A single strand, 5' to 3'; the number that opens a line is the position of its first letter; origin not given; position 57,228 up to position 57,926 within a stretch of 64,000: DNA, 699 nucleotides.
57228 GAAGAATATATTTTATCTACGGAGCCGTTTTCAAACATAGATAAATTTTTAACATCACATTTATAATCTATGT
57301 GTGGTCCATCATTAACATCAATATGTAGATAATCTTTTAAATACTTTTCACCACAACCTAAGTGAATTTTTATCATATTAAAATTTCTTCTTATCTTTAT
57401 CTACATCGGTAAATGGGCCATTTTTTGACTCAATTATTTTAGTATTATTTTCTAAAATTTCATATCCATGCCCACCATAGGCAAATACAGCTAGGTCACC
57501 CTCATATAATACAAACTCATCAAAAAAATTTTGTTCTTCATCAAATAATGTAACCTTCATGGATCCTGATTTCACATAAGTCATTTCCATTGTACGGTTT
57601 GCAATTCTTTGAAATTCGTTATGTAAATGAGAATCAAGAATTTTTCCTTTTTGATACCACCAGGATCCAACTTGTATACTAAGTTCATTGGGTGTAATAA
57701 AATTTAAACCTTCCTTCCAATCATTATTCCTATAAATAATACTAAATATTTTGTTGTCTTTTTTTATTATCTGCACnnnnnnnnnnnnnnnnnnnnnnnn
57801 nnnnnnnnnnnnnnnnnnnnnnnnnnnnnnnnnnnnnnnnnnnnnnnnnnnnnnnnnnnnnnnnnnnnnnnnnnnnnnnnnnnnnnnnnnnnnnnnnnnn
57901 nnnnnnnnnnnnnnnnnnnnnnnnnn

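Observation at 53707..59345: GDP-sugar tailoring module with two Gmd-type enzymes, an RmlC-like epimerase, a mini-cupin, a DegT aminotransferase and a methyltransferase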

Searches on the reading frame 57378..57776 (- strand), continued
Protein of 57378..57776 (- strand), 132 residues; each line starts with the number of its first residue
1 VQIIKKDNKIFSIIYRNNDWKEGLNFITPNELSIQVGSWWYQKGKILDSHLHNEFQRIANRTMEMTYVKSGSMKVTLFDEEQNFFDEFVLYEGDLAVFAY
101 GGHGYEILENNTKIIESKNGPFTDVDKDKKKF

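Call 58: search_protein_families(library=ncbifam, proteins=[P0274, P0284, P0290, P0302, P0322, P0336, P0345, P0385, P0407, P0419], max_evalue=0.001)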
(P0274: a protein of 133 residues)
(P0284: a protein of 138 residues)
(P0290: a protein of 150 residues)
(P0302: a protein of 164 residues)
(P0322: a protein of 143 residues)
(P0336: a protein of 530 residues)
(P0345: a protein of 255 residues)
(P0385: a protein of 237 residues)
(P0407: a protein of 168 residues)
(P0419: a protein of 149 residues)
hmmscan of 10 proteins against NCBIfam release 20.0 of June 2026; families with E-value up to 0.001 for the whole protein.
P0274 (133 aa): 1 family
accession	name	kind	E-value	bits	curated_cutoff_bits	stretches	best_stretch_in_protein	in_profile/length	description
TIGR04366.1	cupin_WbuC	subfamily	3.8e-08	33.3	42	1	46-125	46-122/132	WbuC family cupin fold metalloprotein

P0284 (138 aa): 1 family
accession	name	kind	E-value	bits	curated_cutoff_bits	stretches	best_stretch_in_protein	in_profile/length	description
TIGR04366.1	cupin_WbuC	subfamily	0.00026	20.9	42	1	52-126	49-120/132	WbuC family cupin fold metalloprotein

P0290 (150 aa): 1 family
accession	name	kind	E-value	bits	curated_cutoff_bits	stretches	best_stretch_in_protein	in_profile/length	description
TIGR04366.1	cupin_WbuC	subfamily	2.8e-08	33.7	42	1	52-137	42-124/132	WbuC family cupin fold metalloprotein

P0302 (164 aa): 1 family
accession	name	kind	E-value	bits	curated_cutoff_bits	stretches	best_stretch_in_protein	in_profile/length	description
TIGR04366.1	cupin_WbuC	subfamily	2.4e-07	30.7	42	1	56-155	24-120/132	WbuC family cupin fold metalloprotein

P0322 (143 aa): 1 family
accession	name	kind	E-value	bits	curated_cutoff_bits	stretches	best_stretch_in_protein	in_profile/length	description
TIGR04366.1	cupin_WbuC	subfamily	2.7e-08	33.7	42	1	30-131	30-128/132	WbuC family cupin fold metalloprotein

P0336 (530 aa): 1 family
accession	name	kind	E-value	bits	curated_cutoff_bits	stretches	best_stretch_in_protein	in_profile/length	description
TIGR04366.1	cupin_WbuC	subfamily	0.00024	21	42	1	431-523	31-122/132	WbuC family cupin fold metalloprotein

P0345 (255 aa): 1 family
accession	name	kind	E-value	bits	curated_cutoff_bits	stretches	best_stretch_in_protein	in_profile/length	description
TIGR04366.1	cupin_WbuC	subfamily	1.6e-05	24.8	42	1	150-239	42-128/132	WbuC family cupin fold metalloprotein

P0385 (237 aa): 3 families
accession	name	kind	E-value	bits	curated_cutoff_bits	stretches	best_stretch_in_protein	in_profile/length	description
NF047922.1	GDPFucSynFcl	equivalog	6.3e-18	65.3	500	1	5-85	224-303/308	GDP-L-fucose synthase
TIGR04366.1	cupin_WbuC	subfamily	6.5e-07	29.3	42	1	135-233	34-129/132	WbuC family cupin fold metalloprotein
TIGR01181.1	dTDP_gluc_dehyt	equivalog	1.2e-05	24.6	365.1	1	12-85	239-313/321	dTDP-glucose 4,6-dehydratase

P0407 (168 aa): 1 family
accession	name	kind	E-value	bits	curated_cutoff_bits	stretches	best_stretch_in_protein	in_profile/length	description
TIGR04366.1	cupin_WbuC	subfamily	0.0001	22.2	42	1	42-128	41-125/132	WbuC family cupin fold metalloprotein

P0419 (149 aa): 1 family
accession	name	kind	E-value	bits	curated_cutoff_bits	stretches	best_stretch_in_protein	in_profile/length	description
TIGR04366.1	cupin_WbuC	subfamily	3.4e-09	36.7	42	1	29-126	29-123/132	WbuC family cupin fold metalloprotein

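Call 59: search_protein_families(library=pfam, proteins=[P0336, P0345, P0358, P0385, P0334, P0341, P0314], max_evalue=0.001)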
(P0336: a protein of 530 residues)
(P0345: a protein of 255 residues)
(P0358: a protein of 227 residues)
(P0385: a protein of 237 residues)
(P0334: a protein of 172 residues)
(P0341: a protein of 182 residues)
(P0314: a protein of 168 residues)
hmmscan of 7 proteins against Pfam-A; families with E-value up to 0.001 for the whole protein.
P0336 (530 aa): 3 families
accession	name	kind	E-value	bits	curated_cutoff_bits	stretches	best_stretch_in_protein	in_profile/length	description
PF08484.17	Methyltransf_14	-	1e-33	116.8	23.5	1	270-390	39-160/160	C-methyltransferase C-terminal domain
PF13489.12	Methyltransf_23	-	3.2e-12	46.9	27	1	94-238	19-161/164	Methyltransferase domain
PF08421.16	Methyltransf_13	-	3.4e-11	43.6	31.3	1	9-67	1-62/62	Putative zinc binding domain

P0345 (255 aa): 0 families

P0358 (227 aa): 0 families

P0385 (237 aa): 0 families

P0334 (172 aa): 0 families

P0341 (182 aa): 0 families

P0314 (168 aa): 0 families

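Call 61: search_dna_similar(query=window:57378-57776:-, collection=plasmids, mode=protein, max_rows=15, max_evalue=0.001)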
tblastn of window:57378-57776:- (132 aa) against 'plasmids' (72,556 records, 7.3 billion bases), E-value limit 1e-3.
Records with a match: 8; places in all: 8; records where one place covers at least 80% of the query: 8.
Best place of each record, by identity: <60% 8.
By first word of the organism name: Bradyrhizobium 4; Neorhizobium 2; Caballeronia 1; Azospirillum 1.
By predicted mobility (MOB-suite, as given by PLSDB): conjugative 5; non-mobilizable 2; mobilizable 1.
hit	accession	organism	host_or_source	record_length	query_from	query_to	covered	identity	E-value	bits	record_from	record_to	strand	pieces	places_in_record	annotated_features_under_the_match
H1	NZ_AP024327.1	Caballeronia sp. NK8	-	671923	1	132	100%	32.6%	4e-19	89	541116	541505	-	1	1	hypothetical protein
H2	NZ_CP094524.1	Bradyrhizobium sp. ISRA443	Arachis hypogaea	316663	11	132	92%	35.2%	1e-20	93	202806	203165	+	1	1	hypothetical protein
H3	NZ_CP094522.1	Bradyrhizobium sp. ISRA437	Arachis hypogaea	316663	11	132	92%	35.2%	1e-20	93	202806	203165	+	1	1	hypothetical protein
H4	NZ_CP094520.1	Bradyrhizobium sp. ISRA436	Arachis hypogaea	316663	11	132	92%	35.2%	1e-20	93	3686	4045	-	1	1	hypothetical protein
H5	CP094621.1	Bradyrhizobium sp. ISRA435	Arachis hypogaea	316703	11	132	92%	35.2%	1e-20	93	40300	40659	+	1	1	hypothetical protein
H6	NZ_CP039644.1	Azospirillum sp. TSA2s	Soil,rice paddy soil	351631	1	122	92%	29.5%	5e-12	68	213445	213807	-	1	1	hypothetical protein | methyltransferase, TIGR04325 family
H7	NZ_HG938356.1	Neorhizobium galegae bv. officinalis bv. officinalis str. ...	Galega officinalis root nodule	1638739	12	132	92%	28.1%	4e-8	57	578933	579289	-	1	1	record has no annotation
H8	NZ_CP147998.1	Neorhizobium sp. EC2-8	-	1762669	12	132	92%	27.3%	2e-7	55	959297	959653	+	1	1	record has no annotation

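Call 62: get_annotated_region(hit=H2, flank=7000)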
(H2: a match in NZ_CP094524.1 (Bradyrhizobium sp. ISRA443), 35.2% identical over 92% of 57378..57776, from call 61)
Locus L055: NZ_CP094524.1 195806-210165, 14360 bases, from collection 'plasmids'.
description: Bradyrhizobium sp. ISRA443 plasmid unnamed, complete sequence
organism: Bradyrhizobium sp. ISRA443 (NCBI taxid 2866198)
taxonomy: Bacteria; Pseudomonadota; Alphaproteobacteria; Hyphomicrobiales; Nitrobacteraceae; Bradyrhizobium; Bradyrhizobium sp. ISRA443
host: -; source: Arachis hypogaea; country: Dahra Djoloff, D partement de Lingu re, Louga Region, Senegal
typing (MOB-suite, as given by PLSDB): conjugative; replicon rep_cluster_507; relaxase MOBQ; mating-pair formation MPF_T
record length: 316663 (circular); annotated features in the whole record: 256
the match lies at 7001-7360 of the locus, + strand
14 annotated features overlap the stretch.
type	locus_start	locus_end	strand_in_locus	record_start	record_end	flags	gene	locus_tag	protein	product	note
CDS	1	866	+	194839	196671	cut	asnB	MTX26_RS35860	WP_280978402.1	asparagine synthase (glutamine-hydrolyzing)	GO:0006529 - asparagine biosynthetic process [Evidence IEA]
CDS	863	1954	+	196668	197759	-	-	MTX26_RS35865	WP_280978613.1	glycosyltransferase family 4 protein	-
CDS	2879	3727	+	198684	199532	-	-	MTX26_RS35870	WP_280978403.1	ABC transporter permease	-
CDS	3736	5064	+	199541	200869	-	-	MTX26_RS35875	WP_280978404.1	ABC transporter ATP-binding protein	-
CDS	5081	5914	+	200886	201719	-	-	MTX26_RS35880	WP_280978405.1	sulfotransferase domain-containing protein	-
CDS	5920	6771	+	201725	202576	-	-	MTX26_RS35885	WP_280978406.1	sulfotransferase domain-containing protein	-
CDS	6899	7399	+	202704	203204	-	-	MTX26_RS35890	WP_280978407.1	hypothetical protein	-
CDS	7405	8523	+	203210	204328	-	-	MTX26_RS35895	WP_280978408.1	DegT/DnrJ/EryC1/StrS family aminotransferase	-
CDS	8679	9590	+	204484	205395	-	-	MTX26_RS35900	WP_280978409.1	FkbM family methyltransferase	-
CDS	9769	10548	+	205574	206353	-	-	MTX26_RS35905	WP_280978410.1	class I SAM-dependent methyltransferase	-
CDS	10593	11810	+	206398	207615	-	-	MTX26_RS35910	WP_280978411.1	glycosyltransferase family 1 protein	-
CDS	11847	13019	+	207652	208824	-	-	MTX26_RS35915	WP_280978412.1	glycosyltransferase family 1 protein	-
CDS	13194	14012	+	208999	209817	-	-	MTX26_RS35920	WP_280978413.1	glycosyltransferase family 2 protein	-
CDS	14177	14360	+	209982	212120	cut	-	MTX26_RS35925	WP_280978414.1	NAD-dependent epimerase/dehydratase family protein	-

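Call 63: get_annotated_region(hit=H1, flank=7000)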
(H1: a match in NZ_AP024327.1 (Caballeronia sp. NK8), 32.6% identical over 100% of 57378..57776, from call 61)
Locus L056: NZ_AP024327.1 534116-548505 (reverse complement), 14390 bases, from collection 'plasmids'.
description: Caballeronia sp. NK8 plasmid pNK83, complete sequence
organism: Caballeronia sp. NK8 (NCBI taxid 140098)
taxonomy: Bacteria; Pseudomonadota; Betaproteobacteria; Burkholderiales; Burkholderiaceae; Caballeronia; Caballeronia sp. NK8
host: -; source: -; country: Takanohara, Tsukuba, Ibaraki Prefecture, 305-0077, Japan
typing (MOB-suite, as given by PLSDB): non-mobilizable
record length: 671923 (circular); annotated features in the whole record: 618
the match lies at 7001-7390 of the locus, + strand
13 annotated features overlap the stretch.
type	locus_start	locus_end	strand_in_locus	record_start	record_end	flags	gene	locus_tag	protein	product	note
CDS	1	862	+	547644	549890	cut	-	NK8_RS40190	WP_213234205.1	polysaccharide biosynthesis tyrosine autokinase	GO:0045226 - extracellular polysaccharide biosynthetic process [Evidence IEA]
CDS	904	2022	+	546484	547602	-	gmd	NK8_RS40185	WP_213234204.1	GDP-mannose 4,6-dehydratase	GO:0000271 - polysaccharide biosynthetic process [Evidence IEA]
CDS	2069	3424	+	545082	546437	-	-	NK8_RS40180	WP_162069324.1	hypothetical protein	-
CDS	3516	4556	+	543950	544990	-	-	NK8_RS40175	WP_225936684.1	glycosyltransferase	-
CDS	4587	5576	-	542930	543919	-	-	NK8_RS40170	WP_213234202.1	phytanoyl-CoA dioxygenase family protein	-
CDS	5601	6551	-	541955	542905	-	-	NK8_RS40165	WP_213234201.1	GDP-L-fucose synthase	-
CDS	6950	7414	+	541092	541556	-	-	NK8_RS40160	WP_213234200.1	hypothetical protein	-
CDS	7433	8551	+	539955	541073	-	-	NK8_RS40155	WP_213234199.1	DegT/DnrJ/EryC1/StrS family aminotransferase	-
CDS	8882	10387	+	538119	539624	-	-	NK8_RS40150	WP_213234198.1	mannose-1-phosphate guanylyltransferase/mannose-6-phosphate isomerase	GO:0009103 - lipopolysaccharide biosynthetic process [Evidence IEA]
CDS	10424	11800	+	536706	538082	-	-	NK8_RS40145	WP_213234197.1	undecaprenyl-phosphate glucose phosphotransferase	-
CDS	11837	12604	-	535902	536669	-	-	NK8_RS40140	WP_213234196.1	class I SAM-dependent methyltransferase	-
CDS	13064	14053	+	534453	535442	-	-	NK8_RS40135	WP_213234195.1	helix-turn-helix domain-containing protein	GO:0006355 - regulation of DNA-templated transcription [Evidence IEA]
CDS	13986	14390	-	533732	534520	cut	-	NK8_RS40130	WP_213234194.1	aspartate/glutamate racemase family protein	GO:0006807 - nitrogen compound metabolic process [Evidence IEA]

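Call 72: search_protein_families(library=ncbifam, proteins=[L045:10310-11281:+], max_evalue=1e-10)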
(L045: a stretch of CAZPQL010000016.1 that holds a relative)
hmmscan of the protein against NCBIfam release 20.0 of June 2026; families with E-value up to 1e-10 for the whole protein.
L045:10310-11281:+ (323 aa): 7 families
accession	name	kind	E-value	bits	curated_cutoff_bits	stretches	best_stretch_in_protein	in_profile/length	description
TIGR01472.1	gmd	equivalog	9.2e-110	367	415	1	2-320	1-341/342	GDP-mannose 4,6-dehydratase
TIGR04180.1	EDH_00030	hypoth_equivalog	7.4e-31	107.3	475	1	5-304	2-296/297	NAD-dependent 4,6-dehydratase LegB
TIGR01181.1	dTDP_gluc_dehyt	equivalog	7.5e-27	94.3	365.1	1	4-315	2-309/321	dTDP-glucose 4,6-dehydratase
TIGR02622.1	CDP_4_6_dhtase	equivalog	5e-20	71.9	278.45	1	2-169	5-172/352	CDP-glucose 4,6-dehydratase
TIGR01179.1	galE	equivalog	3.8e-18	65.4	262.3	1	5-172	3-167/332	UDP-glucose 4-epimerase GalE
NF007490.0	PRK10084.1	subfamily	2e-12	46.8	649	0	55-115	53-113/361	dTDP-glucose 4,6-dehydratase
NF007582.0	PRK10217.1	equivalog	3.3e-12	46.2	698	1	1-309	1-323/355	dTDP-glucose 4,6-dehydratase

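Call 77: search_protein_families(library=ncbifam, proteins=[L006:4157-4576:+, L006:5011-6234:+, L056:6950-7414:+, L055:6899-7399:+, L056:7433-8551:+], max_evalue=0.0001)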
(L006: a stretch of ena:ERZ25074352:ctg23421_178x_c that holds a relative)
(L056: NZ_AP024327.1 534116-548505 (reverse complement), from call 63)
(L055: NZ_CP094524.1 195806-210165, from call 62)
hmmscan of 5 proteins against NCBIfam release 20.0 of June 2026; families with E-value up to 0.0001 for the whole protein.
L006:4157-4576:+ (139 aa): 0 families

L006:5011-6234:+ (407 aa): 2 families
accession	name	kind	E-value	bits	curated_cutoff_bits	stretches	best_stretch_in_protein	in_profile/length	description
NF047837.1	UDPAcbARedWbcJ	equivalog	2.7e-73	247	500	1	20-405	2-366/372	UDP-2-acetamido-2,6-beta-L-arabino-hexul-4-ose reductase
TIGR02197.1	heptose_epim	equivalog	2.9e-05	23.4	274.6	0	64-182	63-200/316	ADP-glyceromanno-heptose 6-epimerase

L056:6950-7414:+ (154 aa): 1 family
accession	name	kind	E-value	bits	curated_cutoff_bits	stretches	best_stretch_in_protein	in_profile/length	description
TIGR04366.1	cupin_WbuC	subfamily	5.3e-05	23.1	42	1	60-145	43-126/132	WbuC family cupin fold metalloprotein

L055:6899-7399:+ (166 aa): 1 family
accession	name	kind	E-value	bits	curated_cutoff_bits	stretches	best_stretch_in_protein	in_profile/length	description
TIGR04366.1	cupin_WbuC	subfamily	1.6e-07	31.2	42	1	58-152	35-126/132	WbuC family cupin fold metalloprotein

L056:7433-8551:+ (372 aa): 16 families
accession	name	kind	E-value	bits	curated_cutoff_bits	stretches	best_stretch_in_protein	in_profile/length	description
TIGR04181.1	NHT_00031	hypoth_equivalog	8.8e-96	320.9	420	1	2-349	1-359/359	LegC family aminotransferase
NF008687.0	PRK11706.1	equivalog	3.8e-74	249.7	375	1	1-367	1-373/375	dTDP-4-amino-4,6-dideoxygalactose transaminase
TIGR03588.1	PseC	equivalog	1.9e-73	247.6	423.5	1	1-368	1-380/380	UDP-4-amino-4,6-dideoxy-N-acetyl-beta-L-altrosamine transaminase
TIGR02379.1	ECA_wecE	subfamily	8.7e-63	212.3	434.85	1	1-368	1-375/376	dTDP-4-amino-4,6-dideoxy-D-glucose transaminase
NF008658.2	PRK11658.1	equivalog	2.7e-62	210.6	631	1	2-368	5-377/379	UDP-4-amino-4-deoxy-L-arabinose aminotransferase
TIGR04427.1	PLP_DesI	equivalog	3.9e-60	204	650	1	17-356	38-371/390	dTDP-4-dehydro-6-deoxyglucose aminotransferase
NF011936.0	PRK15407.1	equivalog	3e-54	184.4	423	2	3-207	38-249/440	lipopolysaccharide biosynthesis protein RfbH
NF004770.0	PRK06108.1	subfamily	1.1e-11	44.2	422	1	38-171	80-228/396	pyridoxal phosphate-dependent aminotransferase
NF005816.0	PRK07682.1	equivalog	1.1e-07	30.8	620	1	41-124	85-168/390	aminotransferase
NF006569.0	PRK09082.1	subfamily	2e-06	27.2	420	1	32-124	76-168/386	methionine aminotransferase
NF041364.1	GntC_guanitoxin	equivalog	2.3e-06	26.7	415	1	50-153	63-174/356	guanitoxin biosynthesis PLP-dependent (S)-gamma-hydroxy-L-arginine cyclodehydratase GntC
NF005305.0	PRK06836.1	equivalog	1.9e-05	24.1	376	1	34-124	86-175/396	pyridoxal phosphate-dependent aminotransferase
NF004621.0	PRK05957.1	equivalog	3.4e-05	22.8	498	1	46-126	88-167/389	pyridoxal phosphate-dependent aminotransferase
NF005817.0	PRK07683.1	equivalog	4.3e-05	22.4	575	1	40-124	83-166/387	aminotransferase A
NF005601.0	PRK07337.1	equivalog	7e-05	22.1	496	0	36-171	85-227/394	pyridoxal phosphate-dependent aminotransferase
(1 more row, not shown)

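Call 86: get_annotated_region(hit=H6, flank=6000)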
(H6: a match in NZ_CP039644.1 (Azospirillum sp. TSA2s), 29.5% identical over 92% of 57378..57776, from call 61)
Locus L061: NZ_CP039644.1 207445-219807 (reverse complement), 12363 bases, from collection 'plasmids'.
description: Azospirillum sp. TSA2s plasmid p2, complete sequence
organism: Azospirillum sp. TSA2s (NCBI taxid 709810)
taxonomy: Bacteria; Pseudomonadota; Alphaproteobacteria; Rhodospirillales; Azospirillaceae; Azospirillum; Azospirillum sp. TSA2s
host: -; source: Soil,rice paddy soil; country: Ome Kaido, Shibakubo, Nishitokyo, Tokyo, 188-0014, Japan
typing (MOB-suite, as given by PLSDB): mobilizable; replicon rep_cluster_1806; relaxase MOBP
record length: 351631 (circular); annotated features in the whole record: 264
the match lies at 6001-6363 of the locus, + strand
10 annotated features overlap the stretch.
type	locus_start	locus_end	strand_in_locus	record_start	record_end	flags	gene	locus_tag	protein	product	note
CDS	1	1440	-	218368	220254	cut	-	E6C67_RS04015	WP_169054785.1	chloride channel protein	GO:0006821 - chloride transport [Evidence IEA]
CDS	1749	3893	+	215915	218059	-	-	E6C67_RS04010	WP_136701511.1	glycosyltransferase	-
CDS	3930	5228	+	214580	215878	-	-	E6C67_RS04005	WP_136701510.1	glycosyltransferase family 1 protein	-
CDS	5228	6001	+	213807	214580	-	-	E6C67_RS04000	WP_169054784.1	methyltransferase, TIGR04325 family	-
CDS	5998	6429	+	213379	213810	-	-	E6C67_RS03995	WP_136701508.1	hypothetical protein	-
CDS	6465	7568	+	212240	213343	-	-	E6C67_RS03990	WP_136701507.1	DegT/DnrJ/EryC1/StrS family aminotransferase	-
CDS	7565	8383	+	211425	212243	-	-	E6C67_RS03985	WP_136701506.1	class I SAM-dependent methyltransferase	-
CDS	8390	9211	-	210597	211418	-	-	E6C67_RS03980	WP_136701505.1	sulfotransferase domain-containing protein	-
CDS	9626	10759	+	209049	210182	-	-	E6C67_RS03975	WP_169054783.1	tetratricopeptide repeat protein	-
CDS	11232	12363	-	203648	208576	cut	-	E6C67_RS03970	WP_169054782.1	DUF4347 domain-containing protein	-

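Call 88: search_protein_families(library=pfam, proteins=[L028:8646-9599:+, L028:9743-10579:+, L028:10572-12107:+, L028:12104-13192:+, L007:12072-12812:+], max_evalue=0.001)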
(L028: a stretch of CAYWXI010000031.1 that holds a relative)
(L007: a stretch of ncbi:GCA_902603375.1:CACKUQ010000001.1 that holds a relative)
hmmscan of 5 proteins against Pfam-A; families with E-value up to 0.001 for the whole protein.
L028:8646-9599:+ (317 aa): 1 family
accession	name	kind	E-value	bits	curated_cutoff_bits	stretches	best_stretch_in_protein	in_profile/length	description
PF01326.24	PPDK_N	-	1.6e-19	70.8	27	2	49-128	92-172/328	Pyruvate phosphate dikinase, AMP/ATP-binding domain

L028:9743-10579:+ (278 aa): 1 family
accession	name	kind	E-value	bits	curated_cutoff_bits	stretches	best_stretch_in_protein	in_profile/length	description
PF01116.26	F_bP_aldolase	-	3.2e-62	211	25.5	1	5-260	3-259/277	Fructose-bisphosphate aldolase class-II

L028:10572-12107:+ (511 aa): 2 families
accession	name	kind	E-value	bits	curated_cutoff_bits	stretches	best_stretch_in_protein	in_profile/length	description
PF00370.27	FGGY_N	-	1.1e-29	104.2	28.8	1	4-242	1-245/245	FGGY family of carbohydrate kinases, N-terminal domain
PF02782.22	FGGY_C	-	3.5e-25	89.4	27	1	284-438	34-194/198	FGGY family of carbohydrate kinases, C-terminal domain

L028:12104-13192:+ (362 aa): 3 families
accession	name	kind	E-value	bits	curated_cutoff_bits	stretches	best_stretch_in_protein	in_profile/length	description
PF00465.25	Fe-ADH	-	1.2e-30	106.8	31.3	1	18-168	14-167/168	Iron-containing alcohol dehydrogenase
PF25137.1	ADH_Fe_C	-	9.8e-20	71.5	27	1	181-361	2-193/194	Fe-containing alcohol dehydrogenase family, C-terminal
PF13685.12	Fe-ADH_2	-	1.4e-05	25.5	28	0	23-99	18-93/149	Iron-containing alcohol dehydrogenase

L007:12072-12812:+ (246 aa): 0 families

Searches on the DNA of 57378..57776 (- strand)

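Call 60: search_dna_similar(query=L042:7466-8399:+, collection=ecoli_genomes, mode=distant, max_rows=10)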
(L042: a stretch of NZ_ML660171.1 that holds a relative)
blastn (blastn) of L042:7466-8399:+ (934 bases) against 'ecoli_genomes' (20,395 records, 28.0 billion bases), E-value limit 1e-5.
No match.
